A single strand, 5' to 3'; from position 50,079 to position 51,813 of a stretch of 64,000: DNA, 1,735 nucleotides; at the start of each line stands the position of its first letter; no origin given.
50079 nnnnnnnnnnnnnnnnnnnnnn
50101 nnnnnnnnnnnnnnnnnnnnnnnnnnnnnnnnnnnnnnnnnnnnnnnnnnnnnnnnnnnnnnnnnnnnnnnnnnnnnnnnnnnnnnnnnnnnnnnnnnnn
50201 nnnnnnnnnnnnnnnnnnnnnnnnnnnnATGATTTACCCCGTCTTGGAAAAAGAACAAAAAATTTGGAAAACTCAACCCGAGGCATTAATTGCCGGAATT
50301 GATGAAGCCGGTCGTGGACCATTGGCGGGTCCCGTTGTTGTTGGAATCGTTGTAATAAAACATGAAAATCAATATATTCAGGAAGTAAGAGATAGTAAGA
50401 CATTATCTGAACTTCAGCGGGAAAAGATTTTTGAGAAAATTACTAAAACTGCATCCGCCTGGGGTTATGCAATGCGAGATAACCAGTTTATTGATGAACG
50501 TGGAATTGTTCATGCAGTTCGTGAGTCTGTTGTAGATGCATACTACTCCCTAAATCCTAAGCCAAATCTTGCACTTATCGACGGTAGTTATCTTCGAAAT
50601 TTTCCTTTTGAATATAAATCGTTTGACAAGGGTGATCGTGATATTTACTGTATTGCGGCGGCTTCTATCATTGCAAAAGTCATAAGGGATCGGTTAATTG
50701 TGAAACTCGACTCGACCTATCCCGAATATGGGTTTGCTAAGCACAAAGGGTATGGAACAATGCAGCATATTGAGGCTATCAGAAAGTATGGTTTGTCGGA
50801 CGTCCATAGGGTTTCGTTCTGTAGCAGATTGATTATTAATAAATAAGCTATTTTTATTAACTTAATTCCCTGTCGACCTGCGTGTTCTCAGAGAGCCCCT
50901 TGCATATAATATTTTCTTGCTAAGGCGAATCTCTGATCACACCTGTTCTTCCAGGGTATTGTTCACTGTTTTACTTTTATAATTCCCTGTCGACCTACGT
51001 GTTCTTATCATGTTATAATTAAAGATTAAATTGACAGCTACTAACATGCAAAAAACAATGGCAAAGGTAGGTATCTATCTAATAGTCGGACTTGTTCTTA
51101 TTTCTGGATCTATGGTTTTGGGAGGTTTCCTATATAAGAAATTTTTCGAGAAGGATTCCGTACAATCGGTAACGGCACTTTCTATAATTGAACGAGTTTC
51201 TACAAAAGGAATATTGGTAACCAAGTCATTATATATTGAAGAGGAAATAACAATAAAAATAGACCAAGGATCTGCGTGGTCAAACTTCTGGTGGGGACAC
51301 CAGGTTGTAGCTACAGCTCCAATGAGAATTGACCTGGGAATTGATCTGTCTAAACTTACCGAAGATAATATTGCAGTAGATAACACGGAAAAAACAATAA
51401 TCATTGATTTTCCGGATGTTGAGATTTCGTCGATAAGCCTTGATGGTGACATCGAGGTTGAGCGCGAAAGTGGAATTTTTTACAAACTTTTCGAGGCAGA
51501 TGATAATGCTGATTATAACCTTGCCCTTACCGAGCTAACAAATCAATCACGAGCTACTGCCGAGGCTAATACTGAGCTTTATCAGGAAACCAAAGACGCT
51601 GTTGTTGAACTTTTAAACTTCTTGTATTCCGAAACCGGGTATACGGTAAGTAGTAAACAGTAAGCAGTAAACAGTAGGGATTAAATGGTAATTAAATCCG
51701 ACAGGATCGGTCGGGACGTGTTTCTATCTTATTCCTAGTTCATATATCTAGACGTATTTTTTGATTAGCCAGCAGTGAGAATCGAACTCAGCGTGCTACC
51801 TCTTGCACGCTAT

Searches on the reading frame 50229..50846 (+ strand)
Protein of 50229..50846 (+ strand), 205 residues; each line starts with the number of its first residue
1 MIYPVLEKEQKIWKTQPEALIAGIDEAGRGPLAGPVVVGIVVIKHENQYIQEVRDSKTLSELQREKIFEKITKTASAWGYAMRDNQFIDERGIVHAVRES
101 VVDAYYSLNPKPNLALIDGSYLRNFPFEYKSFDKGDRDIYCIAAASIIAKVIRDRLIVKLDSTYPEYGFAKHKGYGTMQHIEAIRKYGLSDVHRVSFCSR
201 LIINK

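Call 38: search_protein_families(library=pfam, proteins=[window:50229-50846:+], max_evalue=0.001)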
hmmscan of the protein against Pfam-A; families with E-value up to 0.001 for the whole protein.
window:50229-50846:+ (205 aa): 1 family
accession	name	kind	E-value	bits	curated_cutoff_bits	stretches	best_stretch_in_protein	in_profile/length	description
PF01351.25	RNase_HII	-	1.7e-36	126.5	25.8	1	22-198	1-197/199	Ribonuclease HII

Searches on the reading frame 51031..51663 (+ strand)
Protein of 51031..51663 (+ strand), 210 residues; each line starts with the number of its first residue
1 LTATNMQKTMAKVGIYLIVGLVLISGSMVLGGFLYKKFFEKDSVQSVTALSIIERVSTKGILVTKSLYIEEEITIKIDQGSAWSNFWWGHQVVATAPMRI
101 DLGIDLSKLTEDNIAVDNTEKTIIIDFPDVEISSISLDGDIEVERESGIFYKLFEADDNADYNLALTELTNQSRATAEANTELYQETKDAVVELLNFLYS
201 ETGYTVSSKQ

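Call 68: search_protein_families(library=pfam, proteins=[window:51031-51663:+], max_evalue=0.001)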
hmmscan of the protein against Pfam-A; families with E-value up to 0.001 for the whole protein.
window:51031-51663:+ (210 aa): 1 family
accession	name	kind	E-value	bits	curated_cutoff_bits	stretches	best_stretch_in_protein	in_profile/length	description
PF14014.11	DUF4230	-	5.9e-15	56.1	27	1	58-205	5-144/148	Protein of unknown function (DUF4230)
